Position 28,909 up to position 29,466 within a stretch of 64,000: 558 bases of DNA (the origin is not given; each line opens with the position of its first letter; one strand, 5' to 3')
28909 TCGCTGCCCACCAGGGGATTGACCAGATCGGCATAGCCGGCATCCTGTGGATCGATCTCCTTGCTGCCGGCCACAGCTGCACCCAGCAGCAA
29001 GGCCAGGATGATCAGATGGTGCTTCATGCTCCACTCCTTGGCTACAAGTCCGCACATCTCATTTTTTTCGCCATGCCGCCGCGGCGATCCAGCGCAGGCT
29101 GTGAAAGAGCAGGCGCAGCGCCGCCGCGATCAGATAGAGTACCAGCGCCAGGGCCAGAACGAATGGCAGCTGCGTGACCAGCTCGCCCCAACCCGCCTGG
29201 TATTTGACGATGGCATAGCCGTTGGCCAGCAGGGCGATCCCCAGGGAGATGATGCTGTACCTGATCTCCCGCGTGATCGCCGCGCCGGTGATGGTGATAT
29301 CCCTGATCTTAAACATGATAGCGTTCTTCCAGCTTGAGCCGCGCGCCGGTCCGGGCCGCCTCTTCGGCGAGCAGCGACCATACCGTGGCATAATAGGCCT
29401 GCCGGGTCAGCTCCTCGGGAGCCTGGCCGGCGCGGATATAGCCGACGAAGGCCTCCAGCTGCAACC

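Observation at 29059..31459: Signal-less ApbE flavin transferase + Tat-exported Gfo/Idh/MocA oxidoreductase + overlapping mini membrane protein inserted in a GH63/GH92 operon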

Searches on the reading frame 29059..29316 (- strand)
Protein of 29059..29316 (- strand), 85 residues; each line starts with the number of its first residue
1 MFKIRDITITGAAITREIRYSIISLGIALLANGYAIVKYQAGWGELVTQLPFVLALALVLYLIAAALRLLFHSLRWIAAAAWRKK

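Call 5: search_protein_families(library=pfam, proteins=[window:29059-29316:-], max_evalue=0.01)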
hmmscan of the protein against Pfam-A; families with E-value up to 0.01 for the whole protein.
window:29059-29316:- (85 aa): 0 families

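Call 6: search_protein_families(library=ncbifam, proteins=[window:29059-29316:-], max_evalue=0.01)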
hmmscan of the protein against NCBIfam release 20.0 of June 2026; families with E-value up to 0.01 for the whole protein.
window:29059-29316:- (85 aa): 1 family
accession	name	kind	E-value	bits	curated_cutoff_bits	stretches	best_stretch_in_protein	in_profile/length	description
NF004319.0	PRK05715.1-1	equivalog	0.002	18.3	101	1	8-72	18-82/100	NADH-quinone oxidoreductase subunit NuoK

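Call 10: find_homologous_proteins(query=window:29059-29316:-, max_evalue=0.01)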
Query window:29059-29316:- (85 aa): 1 proteins with E <= 0.01 among 38 candidates.
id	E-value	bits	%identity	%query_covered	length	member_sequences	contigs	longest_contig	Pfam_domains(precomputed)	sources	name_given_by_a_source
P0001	1.1e-43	164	96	100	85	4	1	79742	-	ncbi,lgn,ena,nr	ncbi:MAG TPA: hypothetical protein PL181_07990 [bacterium]|nr:hypothetical protein [bacterium]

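Call 18: search_protein_representatives(protein=window:29059-29316:-)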
Query: 85 residues. Proteins with E-value up to 0.001 (for the whole library): 111; up to 1e-10: 2; up to 1e-30: 1. The best 111 are listed.
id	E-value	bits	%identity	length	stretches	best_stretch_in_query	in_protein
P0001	3.4e-44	164.4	96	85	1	1-85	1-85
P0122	8.4e-11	58.1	31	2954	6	19-55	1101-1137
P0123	3.1e-10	56.3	41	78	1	5-74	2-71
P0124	5.4e-10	55.6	41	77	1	5-77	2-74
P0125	5.7e-10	55.5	44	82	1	5-75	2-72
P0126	1.7e-09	54.0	45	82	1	4-78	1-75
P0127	2.6e-09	53.4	44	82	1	5-75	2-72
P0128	1.4e-08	51.1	44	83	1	5-74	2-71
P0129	1.9e-08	50.7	49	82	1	5-72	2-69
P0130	2.7e-08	50.2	41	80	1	5-77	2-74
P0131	2.7e-08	50.2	41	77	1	5-73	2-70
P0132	2.8e-08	50.1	40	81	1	5-72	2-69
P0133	1.2e-07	48.1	46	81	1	5-72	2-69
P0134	1.4e-07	47.9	40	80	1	5-79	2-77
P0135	1.6e-07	47.7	41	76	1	5-74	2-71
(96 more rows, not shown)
